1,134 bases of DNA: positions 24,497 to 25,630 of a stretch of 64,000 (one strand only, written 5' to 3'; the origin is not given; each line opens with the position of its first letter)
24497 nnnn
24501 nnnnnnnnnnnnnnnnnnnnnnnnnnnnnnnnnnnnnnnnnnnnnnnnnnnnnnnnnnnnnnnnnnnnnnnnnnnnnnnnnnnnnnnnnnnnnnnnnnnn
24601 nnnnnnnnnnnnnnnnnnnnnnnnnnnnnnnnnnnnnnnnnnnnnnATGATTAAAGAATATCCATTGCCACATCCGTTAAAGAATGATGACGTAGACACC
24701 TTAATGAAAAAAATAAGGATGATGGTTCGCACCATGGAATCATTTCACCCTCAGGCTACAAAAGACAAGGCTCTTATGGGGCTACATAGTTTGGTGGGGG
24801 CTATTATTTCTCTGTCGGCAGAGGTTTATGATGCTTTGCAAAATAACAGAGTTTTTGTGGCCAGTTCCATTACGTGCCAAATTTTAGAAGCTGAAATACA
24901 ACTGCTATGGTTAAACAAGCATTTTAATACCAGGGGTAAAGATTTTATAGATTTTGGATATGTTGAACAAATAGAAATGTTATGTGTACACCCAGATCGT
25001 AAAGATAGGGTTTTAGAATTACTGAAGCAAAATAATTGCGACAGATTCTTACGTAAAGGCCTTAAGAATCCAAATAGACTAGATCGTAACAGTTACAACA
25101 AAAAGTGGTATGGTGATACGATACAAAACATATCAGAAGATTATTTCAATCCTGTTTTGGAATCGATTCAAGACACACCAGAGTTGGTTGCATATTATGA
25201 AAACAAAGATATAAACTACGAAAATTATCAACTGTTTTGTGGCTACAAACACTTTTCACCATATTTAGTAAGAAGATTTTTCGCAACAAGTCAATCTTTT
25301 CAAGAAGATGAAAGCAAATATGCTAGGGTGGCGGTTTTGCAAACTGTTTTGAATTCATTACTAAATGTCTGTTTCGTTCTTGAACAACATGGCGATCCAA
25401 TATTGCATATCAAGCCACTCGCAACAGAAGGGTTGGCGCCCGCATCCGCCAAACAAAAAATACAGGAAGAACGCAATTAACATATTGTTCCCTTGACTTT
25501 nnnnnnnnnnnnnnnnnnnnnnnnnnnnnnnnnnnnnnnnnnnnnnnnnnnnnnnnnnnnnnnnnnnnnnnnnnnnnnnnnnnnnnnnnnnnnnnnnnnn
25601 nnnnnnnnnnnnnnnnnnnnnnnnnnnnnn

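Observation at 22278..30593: Tightly coupled five-gene operon: Nudix, DUF2075 ATPase, unknown, degenerate MTase-like, GIY-YIG/helicase/N6A-MTase fusion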

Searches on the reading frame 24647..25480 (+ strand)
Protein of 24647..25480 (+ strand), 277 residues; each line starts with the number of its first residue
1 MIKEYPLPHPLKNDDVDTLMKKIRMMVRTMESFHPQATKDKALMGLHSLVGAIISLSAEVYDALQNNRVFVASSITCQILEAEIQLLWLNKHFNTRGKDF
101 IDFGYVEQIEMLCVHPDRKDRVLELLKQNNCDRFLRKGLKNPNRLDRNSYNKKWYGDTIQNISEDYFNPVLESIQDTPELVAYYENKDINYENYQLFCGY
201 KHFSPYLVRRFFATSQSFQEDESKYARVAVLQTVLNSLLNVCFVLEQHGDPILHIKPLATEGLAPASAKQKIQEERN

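Call 5: search_protein_families(library=pfam, proteins=[window:24647-25480:+], max_evalue=0.01)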
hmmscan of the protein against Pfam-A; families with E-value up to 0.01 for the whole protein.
window:24647-25480:+ (277 aa): 1 family
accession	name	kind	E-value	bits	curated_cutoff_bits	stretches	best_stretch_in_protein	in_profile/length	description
PF18928.5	DUF5677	-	1.8e-05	25.3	27.1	1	46-213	4-160/166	Family of unknown function (DUF5677)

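Call 6: search_protein_families(library=padloc, proteins=[window:24647-25480:+], max_evalue=0.01)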
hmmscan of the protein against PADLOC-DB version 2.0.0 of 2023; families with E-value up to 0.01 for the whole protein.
window:24647-25480:+ (277 aa): 0 families

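Call 7: search_protein_families(library=ncbifam, proteins=[window:24647-25480:+], max_evalue=0.01)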
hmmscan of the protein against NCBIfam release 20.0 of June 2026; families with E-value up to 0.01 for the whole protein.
window:24647-25480:+ (277 aa): 0 families

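Call 12: find_homologous_proteins(query=window:24647-25480:+)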
Query window:24647-25480:+ (277 aa): 45 proteins with E <= 0.001 among 460 candidates.
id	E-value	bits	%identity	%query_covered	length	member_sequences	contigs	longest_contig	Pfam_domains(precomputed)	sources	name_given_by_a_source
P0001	6.9e-176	601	96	100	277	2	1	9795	PF18928.6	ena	-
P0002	3.4e-172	589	93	100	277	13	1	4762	PF18928.6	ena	-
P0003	2.4e-171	586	94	99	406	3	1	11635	PF00293.35,PF18928.6,PF14815.13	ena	-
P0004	6.1e-171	585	96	97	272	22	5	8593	PF18928.6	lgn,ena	-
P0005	1.6e-166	570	95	96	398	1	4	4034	PF00293.35,PF18928.6,PF14815.13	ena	-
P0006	9.3e-166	568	94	96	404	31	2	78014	PF00293.35,PF14815.13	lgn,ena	-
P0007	8.9e-164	561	93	96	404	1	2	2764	PF00293.35,PF14815.13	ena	-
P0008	2.2e-155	534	92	92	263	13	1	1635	PF18928.6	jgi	-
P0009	3.2e-150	517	84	96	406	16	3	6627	PF00293.35,PF18928.6,PF14815.13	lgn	-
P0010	1.5e-135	469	96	77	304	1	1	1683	PF04542.21,PF18928.6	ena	-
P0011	3.8e-129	448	73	97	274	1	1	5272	-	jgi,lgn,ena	-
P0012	3.3e-127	442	71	97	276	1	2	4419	-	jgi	jgi:hypothetical protein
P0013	3.9e-126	438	71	96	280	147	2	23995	-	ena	-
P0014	5.3e-125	434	74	94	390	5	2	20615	PF00293.35,PF18928.6,PF14815.13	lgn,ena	-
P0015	5.3e-125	434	71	96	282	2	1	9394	-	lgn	-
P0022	4.6e-119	415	68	96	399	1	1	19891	PF00293.35,PF18928.6,PF14815.13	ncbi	-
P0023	7.8e-119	414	67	97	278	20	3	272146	-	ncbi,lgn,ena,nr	ncbi:MAG: hypothetical protein J5742_04605 [Alphaproteobacteria bacterium]|nr:hypothetical protein [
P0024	1.9e-117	410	66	97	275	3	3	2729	PF18928.6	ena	-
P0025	1.7e-115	403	65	96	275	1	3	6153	PF18928.6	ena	-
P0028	4.4e-108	379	63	97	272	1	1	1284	PF18928.6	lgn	-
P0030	1.6e-106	374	61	97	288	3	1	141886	PF18928.6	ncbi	-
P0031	1.0e-103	365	62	94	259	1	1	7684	PF18928.6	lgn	-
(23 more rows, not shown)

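Call 14: find_encoding_contigs(protein=P0006, flank=10000, max_places=3)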
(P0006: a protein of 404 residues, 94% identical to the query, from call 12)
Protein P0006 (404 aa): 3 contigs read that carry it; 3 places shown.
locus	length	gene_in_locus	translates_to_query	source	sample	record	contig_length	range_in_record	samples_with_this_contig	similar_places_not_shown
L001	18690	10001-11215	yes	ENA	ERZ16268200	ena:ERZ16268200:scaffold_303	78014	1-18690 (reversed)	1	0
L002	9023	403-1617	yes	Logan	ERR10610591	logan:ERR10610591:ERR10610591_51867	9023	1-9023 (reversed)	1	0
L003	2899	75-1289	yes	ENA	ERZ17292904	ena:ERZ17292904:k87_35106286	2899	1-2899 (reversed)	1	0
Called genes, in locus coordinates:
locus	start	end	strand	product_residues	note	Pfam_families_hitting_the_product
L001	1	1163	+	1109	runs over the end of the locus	PF16994:Glyco_trans_4_5, PF00534:Glycos_transf_1, PF13692:Glyco_trans_1_4, PF05045:RgpF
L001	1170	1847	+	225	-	-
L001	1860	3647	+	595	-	PF00664:ABC_membrane, PF02463:SMC_N, PF00005:ABC_tran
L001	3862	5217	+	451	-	PF10592:AIPR (faint)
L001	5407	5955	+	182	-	-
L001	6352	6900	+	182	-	-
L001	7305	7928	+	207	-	-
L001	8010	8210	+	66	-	-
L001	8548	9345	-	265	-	PF13651:EcoRI_methylase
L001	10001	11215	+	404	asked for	PF00293:NUDIX, PF14815:NUDIX_4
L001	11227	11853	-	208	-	PF00717:Peptidase_S24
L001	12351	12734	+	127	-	PF01541:GIY-YIG (weak)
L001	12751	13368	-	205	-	-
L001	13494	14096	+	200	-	PF05315:ICEA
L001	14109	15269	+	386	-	-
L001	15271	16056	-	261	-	PF01555:N6_N4_Mtase, PF01170:UPF0020 (weak), PF01555:N6_N4_Mtase (weak)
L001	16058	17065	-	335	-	PF02086:MethyltransfD12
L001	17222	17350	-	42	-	-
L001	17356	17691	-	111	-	PF21716:dnstrm_HI1420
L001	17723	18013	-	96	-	PF05973:Gp49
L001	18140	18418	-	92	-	-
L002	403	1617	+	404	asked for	PF00293:NUDIX, PF14815:NUDIX_4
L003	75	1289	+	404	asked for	PF00293:NUDIX, PF14815:NUDIX_4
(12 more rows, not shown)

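Call 15: find_encoding_contigs(protein=P0022, flank=10000, max_places=3)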
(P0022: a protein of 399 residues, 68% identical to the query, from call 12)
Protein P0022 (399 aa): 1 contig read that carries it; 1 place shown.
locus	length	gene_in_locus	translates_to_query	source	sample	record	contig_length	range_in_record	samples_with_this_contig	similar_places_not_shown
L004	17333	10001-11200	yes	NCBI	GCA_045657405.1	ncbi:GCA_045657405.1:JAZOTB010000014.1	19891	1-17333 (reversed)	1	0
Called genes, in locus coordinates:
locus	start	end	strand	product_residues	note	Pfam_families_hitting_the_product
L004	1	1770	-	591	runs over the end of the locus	PF10150:RNase_E_G, PF20833:RNase_E_G_Thio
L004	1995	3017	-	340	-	PF03706:LPG_synthase_TM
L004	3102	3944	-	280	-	PF00106:adh_short, PF13561:adh_short_C2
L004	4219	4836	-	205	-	-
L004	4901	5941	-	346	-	PF23822:DUF7192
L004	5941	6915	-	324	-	PF00004:AAA, PF07728:AAA_5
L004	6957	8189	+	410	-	-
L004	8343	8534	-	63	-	-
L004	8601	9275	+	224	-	PF01209:Ubie_methyltran, PF05175:MTS, PF13489:Methyltransf_23, PF03848:TehB, PF13847:Methyltransf_31, PF08241:Methyltransf_11, PF08242:Methyltransf_12, PF13649:Methyltransf_25, +1 more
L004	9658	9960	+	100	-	-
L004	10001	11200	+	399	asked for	PF00293:NUDIX, PF14815:NUDIX_4, PF18928:DUF5677 (weak)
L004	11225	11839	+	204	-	-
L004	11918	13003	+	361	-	PF09545:RE_AccI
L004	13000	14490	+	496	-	PF02384:N6_Mtase, PF07669:Eco57I, PF22837:M_Eco57I_C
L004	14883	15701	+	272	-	-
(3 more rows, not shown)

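Call 16: find_encoding_contigs(protein=P0023, flank=10000, max_places=3)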
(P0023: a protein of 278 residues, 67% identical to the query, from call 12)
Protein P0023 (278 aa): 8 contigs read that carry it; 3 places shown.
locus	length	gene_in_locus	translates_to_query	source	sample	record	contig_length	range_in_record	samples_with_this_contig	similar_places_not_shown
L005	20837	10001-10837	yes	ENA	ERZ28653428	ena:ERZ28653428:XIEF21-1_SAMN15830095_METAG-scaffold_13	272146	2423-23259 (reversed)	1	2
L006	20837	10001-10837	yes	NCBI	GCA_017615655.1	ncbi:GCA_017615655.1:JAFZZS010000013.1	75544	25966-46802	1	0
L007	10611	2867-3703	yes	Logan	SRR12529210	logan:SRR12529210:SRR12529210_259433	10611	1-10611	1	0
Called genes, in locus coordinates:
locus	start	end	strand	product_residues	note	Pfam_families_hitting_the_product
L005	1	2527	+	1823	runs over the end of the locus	-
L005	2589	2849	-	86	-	-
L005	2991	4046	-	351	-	-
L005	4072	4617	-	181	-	-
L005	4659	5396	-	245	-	-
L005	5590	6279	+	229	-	PF13505:OMP_b-brl (faint)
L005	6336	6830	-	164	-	PF00959:Phage_lysozyme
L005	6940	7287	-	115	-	-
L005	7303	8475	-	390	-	PF04233:Phage_Mu_F (weak), PF10908:Tlde1_dom (weak)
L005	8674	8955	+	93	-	PF05015:HigB-like_toxin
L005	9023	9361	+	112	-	PF01381:HTH_3 (faint)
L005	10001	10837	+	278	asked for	-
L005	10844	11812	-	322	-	PF28530:DUF8426, PF04471:Mrr_cat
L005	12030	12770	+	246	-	-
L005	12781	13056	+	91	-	-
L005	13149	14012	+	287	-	PF01555:N6_N4_Mtase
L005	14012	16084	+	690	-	-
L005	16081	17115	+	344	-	PF02086:MethyltransfD12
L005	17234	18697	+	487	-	PF00078:RVT_1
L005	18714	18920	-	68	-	-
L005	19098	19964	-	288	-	PF12686:DUF3800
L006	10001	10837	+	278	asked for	-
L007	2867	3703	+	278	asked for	-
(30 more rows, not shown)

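Call 18: find_related_loci(query=A1, collection=genome_contigs, flank=10000)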
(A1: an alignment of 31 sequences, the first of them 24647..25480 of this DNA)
Query A1 (277 aa) in genome_contigs; peptide patterns used: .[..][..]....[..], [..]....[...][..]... (x = any residue, [..] = any of these).
81 stretches matched a pattern; 22 encode a relative of the query (tblastn E <= 1e-3); 21 distinct loci.
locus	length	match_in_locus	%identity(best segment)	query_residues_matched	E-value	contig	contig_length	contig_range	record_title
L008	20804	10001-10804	95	3-270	2e-176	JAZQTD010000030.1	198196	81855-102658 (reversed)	MAG: Candidatus Enterousia sp. isolate T1900045192_TC20190188.MAGScoT_cleanbin_000014 SGB_5297_k141_2145953, whole genom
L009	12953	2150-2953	96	3-270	1e-176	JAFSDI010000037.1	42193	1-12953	MAG: Alphaproteobacteria bacterium isolate RGIG3039 Goat_Rectum-4__c764586, whole genome shotgun sequence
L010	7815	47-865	93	3-275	6e-176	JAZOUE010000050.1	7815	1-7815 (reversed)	MAG: Candidatus Enterousia sp. isolate T1900045534_YK20190228.MAGScoT_cleanbin_000043 SGB_7755_k141_1438213, whole genom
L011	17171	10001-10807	94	3-271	2e-175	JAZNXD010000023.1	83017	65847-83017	MAG: Candidatus Enterousia sp. isolate T1900044780_TS20190246.MAGScoT_cleanbin_000045 SGB_2551_k141_2380510, whole genom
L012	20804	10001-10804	94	3-270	2e-173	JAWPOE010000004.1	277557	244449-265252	MAG: Alphaproteobacteria bacterium isolate KA0040-166 k141_717157, whole genome shotgun sequence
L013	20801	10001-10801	94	3-269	9e-173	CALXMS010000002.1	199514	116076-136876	MAG: uncultured Alphaproteobacteria bacterium isolate BRZ_MB__bin43 genome assembly, contig: BRZ_MB__NODE_84_length_1995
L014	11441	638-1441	92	3-270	3e-172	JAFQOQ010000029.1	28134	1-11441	MAG: Alphaproteobacteria bacterium isolate RGIG2010 Goat_Colon-1__c752020, whole genome shotgun sequence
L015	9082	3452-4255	72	3-270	2e-135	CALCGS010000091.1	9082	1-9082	MAG TPA_asm: uncultured Alphaproteobacteria bacterium isolate SRR6425747_bin.65_CONCOCT_v1.1_MAG genome assembly, contig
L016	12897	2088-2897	71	1-270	5e-134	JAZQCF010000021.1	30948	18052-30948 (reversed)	MAG: Candidatus Enterousia sp. isolate T1900044638_TS20190104.MAGScoT_cleanbin_000062 SGB_1213_k141_1414045, whole genom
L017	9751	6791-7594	71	3-270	1e-133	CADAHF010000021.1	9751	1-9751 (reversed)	MAG: uncultured proteobacterium isolate RUG13292 genome assembly, contig: RUG13292_asm_21, whole genome shotgun sequence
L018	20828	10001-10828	68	1-276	5e-128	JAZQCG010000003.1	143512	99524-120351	MAG: Candidatus Enterousia sp. isolate T1900044638_TS20190104.MAGScoT_cleanbin_000053 SGB_1212_k141_1383296, whole genom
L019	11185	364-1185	68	3-276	1e-126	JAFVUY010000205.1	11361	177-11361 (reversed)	MAG: Bacilli bacterium isolate RGIG5418 Sheep_Colon-4__c735494, whole genome shotgun sequence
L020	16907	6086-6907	68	3-276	1e-126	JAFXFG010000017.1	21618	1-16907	MAG: Alphaproteobacteria bacterium isolate RGIG6362 Sheep_Rectum-4__c338709, whole genome shotgun sequence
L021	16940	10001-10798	68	3-268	2e-125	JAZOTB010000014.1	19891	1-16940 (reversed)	MAG: Candidatus Enterousia sp. isolate T1900045541_YK20190235.MAGScoT_cleanbin_000047 SGB_7810_k141_2635803, whole genom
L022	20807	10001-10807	67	3-271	2e-124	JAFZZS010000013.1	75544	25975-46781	MAG: Alphaproteobacteria bacterium isolate RGIG8245 Water_buffalos_Rumen-5__c2394133, whole genome shotgun sequence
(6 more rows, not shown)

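Call 42: predict_structure(alignment_id=A1)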
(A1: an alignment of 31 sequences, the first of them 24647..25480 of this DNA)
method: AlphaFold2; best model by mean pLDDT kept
length: 277 residues; sequences in the alignment: 31
mean_pLDDT: 72.3   pTM: 0.64
mean pLDDT of the five models: 72.3, 68.8, 65.5, 62.0, 57.7
residues with pLDDT >= 90: 70; 70-90: 104; 50-70: 45; < 50: 58
segments of 3 or more residues with pLDDT < 50: 1-7, 156-167, 187-220
pLDDT, mean of each block of 10 residues (from residue 1): 44 86 96 91 88 94 88 78 77 70 71 82 87 84 87 54 45 54 49 36 42 41 72 88 93 93 75 55
secondary structure, 60 per line:
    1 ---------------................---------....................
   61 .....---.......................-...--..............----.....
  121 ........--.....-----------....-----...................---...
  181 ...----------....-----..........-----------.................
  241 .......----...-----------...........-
elements in order: H16-31 H41-65 H69-91 H98-111 H116-128 H131-134 H156-174 H178-183 H194-197 H203-212 H224-247 H266-276

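Call 44: search_protein_families(library=phrogs, proteins=[window:24647-25480:+], max_evalue=0.001)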
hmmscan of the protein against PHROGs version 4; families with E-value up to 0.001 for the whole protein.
window:24647-25480:+ (277 aa): 0 families

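Call 53: find_encoding_contigs(protein=window:24647-25480:+, flank=9000, max_places=10)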
Protein window:24647-25480:+ (277 aa): 23 contigs read that carry it; 7 places shown.
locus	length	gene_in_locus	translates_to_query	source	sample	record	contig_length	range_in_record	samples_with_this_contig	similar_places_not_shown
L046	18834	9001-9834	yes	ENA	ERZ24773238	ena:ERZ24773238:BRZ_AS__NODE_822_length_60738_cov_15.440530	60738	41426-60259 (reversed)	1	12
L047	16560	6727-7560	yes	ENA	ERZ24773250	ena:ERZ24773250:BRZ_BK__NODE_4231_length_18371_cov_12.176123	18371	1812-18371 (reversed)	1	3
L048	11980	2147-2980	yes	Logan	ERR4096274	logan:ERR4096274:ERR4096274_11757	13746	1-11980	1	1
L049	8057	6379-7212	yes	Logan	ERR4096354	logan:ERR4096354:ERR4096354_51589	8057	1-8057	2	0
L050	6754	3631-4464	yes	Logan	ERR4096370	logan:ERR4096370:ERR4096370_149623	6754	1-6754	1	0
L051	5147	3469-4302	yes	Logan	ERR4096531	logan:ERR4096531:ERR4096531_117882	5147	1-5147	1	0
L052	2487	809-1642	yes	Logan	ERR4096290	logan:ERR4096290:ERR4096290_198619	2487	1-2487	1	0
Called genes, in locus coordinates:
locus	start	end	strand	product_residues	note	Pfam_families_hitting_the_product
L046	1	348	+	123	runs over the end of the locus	-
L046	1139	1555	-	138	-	-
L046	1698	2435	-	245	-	PF03575:Peptidase_S51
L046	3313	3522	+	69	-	-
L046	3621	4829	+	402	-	PF13356:Arm-DNA-bind_3, PF00589:Phage_integrase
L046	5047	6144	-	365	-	PF02661:Fic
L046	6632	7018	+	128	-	PF00293:NUDIX, PF14815:NUDIX_4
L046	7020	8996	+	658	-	PF09848:SLFN-g3_helicase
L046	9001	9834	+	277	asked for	-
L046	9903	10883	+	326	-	-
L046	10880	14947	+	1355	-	PF04851:ResIII, PF07669:Eco57I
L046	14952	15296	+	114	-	-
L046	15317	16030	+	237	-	-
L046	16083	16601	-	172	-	-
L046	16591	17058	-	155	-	PF13274:SocA_Panacea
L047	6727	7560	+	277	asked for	-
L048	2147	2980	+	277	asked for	-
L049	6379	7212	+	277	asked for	-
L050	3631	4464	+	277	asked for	-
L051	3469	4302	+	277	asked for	-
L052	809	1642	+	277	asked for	-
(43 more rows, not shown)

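Call 55: search_protein_representatives(alignment_id=A1)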
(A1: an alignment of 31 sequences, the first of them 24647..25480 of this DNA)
Query: 31 sequences, 274 profile positions. Proteins with E-value up to 0.001 (for the whole library): 38; up to 1e-10: 19; up to 1e-30: 6. The best 38 are listed.
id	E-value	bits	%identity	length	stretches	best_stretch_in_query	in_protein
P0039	4.0e-139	479.1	-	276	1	1-272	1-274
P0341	2.6e-47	178.0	-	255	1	28-253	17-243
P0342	1.2e-43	165.9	-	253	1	29-252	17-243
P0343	8.0e-42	160.0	-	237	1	20-230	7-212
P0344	1.1e-40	156.2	-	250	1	17-252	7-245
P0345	9.4e-39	149.9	-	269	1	35-256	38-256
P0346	5.0e-28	114.7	-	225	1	26-166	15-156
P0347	1.0e-26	110.4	-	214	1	29-156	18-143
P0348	3.4e-22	95.6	-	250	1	57-255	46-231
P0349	2.0e-16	76.7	-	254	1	46-208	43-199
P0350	1.2e-15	74.1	-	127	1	127-251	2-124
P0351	2.9e-15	72.9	-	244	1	16-213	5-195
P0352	4.3e-15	72.3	-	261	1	72-210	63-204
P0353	2.0e-14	70.1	-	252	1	48-209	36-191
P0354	7.5e-14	68.2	-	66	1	1-44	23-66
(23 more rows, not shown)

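Call 84: find_related_loci(query=A1, collection=viral_contigs, flank=8000)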
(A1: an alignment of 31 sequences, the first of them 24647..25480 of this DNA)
Query A1 (277 aa) in viral_contigs; peptide patterns used: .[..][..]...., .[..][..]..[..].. (x = any residue, [..] = any of these).
142 stretches matched a pattern, but none encodes a relative of the query by tblastn (E <= 1e-3).

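Call 85: fold_search(model_id=the predicted structure, library=viral)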
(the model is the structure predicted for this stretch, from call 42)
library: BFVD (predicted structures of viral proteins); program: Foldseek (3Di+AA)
matches with E <= 10: 186; with E <= 0.001: 0
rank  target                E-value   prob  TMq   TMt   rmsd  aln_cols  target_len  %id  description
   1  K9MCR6                2.9e-01  0.10  0.14  0.13  24.5       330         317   12  (no name in the UniProt tables at hand)
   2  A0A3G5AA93            3.3e-01  0.20  0.21  0.13  22.9       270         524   14  Putative ATP-dependent transporter [Hyperionvirus sp.]
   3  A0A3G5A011            5.5e-01  0.09  0.15  0.14  23.3       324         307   13  G-protein coupled receptors family 1 profile domain-containing protein [Harvfovirus sp.]
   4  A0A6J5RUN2            5.5e-01  0.07  0.13  0.07  25.4       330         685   13  Uncharacterized protein [uncultured Caudovirales phage]
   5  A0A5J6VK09            7.3e-01  0.09  0.16  0.18  26.0       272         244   13  Uncharacterized protein [Megaviridae environmental sample]
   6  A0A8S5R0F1            1.0e+00  0.07  0.13  0.14  27.4       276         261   13  Uncharacterized protein (Fragment) [Myoviridae sp. ctxjh1]
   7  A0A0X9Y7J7            1.0e+00  0.06  0.14  0.13  23.1       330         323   12  Membrane protein G74 [Vespertilionid gammaherpesvirus 1]
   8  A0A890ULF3            1.1e+00  0.08  0.17  0.13  31.7       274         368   10  (no name in the UniProt tables at hand)
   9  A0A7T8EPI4            1.1e+00  0.05  0.11  0.11  26.7       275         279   12  J domain-containing protein [Erwinia phage pEa_SNUABM_5]
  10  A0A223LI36            1.2e+00  0.04  0.11  0.10  24.9       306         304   13  Uncharacterized protein [Erwinia phage vB_EamM_RisingSun]
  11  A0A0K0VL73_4          1.2e+00  0.04  0.13  0.04  36.3       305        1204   13  Wsv360-like protein [Metopaulias depressus WSSV-like virus]
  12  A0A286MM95            1.3e+00  0.12  0.24  0.16  21.5       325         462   10  Membrane protein Mo6 [Beluga whale alphaherpesvirus 1]
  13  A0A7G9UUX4            1.3e+00  0.04  0.11  0.04  38.6       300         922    8  (no name in the UniProt tables at hand)
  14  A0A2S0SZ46            1.3e+00  0.06  0.14  0.14  24.3       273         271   12  (no name in the UniProt tables at hand)
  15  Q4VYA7                1.3e+00  0.04  0.12  0.12  25.3       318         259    8  (no name in the UniProt tables at hand)
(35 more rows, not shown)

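Call 86: find_encoding_contigs(protein=P0341, flank=6000, max_places=3)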
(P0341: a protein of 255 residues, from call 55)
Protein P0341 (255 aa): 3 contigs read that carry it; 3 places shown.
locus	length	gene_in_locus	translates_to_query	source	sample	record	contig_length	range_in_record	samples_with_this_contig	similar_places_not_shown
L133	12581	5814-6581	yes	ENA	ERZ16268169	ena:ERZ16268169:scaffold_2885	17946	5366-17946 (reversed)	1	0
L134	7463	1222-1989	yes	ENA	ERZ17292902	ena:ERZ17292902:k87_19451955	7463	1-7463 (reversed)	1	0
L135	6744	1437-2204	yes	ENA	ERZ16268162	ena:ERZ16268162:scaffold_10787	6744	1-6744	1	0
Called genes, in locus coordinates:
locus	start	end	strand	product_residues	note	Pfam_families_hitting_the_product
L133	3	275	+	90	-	?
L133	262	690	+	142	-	-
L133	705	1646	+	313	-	PF18906:Phage_tube_2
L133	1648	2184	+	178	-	-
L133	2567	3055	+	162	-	-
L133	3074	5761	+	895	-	PF20155:TMP_3, PF09718:Tape_meas_lam_C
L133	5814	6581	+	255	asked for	PF18928:DUF5677 (faint)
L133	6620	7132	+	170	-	-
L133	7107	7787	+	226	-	-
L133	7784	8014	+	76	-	-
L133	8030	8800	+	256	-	-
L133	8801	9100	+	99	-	-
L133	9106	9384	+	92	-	-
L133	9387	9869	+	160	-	-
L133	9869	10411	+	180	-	PF08875:DUF1833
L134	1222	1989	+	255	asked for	PF18928:DUF5677 (faint)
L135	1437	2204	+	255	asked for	PF18928:DUF5677 (faint)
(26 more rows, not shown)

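Call 87: find_encoding_contigs(protein=P0344, flank=6000, max_places=3)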
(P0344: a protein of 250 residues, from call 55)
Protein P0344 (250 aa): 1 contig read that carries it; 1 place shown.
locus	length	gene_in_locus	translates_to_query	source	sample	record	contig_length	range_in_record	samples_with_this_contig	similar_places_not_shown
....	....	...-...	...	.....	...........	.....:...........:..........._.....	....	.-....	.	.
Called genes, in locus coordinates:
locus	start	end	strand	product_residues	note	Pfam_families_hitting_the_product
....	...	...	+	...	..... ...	-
